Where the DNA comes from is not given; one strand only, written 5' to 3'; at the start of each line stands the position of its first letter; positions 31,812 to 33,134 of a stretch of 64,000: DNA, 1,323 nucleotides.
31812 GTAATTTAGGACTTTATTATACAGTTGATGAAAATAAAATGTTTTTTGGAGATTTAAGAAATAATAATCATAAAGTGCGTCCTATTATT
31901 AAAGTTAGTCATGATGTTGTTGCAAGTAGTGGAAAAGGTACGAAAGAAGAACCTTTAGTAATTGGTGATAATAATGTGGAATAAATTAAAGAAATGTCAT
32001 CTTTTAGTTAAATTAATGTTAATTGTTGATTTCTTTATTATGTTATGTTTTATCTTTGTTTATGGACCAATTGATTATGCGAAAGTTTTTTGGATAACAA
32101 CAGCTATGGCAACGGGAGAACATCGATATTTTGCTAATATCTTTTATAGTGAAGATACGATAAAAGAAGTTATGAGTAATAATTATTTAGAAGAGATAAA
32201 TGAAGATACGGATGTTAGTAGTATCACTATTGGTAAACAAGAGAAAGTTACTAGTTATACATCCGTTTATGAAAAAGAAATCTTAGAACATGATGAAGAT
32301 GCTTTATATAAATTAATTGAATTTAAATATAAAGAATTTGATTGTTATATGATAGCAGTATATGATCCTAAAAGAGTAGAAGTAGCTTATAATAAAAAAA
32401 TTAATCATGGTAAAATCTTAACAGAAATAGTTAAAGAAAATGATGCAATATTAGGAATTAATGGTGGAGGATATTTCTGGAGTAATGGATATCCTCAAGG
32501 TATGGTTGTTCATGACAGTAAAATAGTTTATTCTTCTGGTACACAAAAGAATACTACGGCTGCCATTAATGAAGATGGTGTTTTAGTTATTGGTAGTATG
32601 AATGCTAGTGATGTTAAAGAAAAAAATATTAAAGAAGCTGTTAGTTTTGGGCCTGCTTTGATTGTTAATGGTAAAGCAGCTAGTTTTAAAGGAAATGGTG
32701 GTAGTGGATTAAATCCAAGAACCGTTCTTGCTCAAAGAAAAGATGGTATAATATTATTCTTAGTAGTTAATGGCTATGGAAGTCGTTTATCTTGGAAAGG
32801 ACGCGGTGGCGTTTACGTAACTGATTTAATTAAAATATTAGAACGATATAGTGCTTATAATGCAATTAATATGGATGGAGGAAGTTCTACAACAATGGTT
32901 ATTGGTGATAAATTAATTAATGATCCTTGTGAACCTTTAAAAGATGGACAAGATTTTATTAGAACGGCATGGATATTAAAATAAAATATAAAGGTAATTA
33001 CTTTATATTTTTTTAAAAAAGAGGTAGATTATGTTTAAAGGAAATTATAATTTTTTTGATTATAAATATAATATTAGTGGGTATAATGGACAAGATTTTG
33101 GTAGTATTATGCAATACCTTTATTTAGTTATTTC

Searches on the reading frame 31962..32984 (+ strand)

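Call 27: search_protein_families(library=pfam, proteins=[window:31962-32984:+], max_evalue=0.0001)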
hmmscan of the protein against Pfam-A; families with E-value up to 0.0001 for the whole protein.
window:31962-32984:+ (340 aa): 1 family
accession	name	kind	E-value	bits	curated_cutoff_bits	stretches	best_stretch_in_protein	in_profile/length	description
PF09992.14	NAGPA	-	1.3e-36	126.8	25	1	161-324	2-156/169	Phosphodiester glycosidase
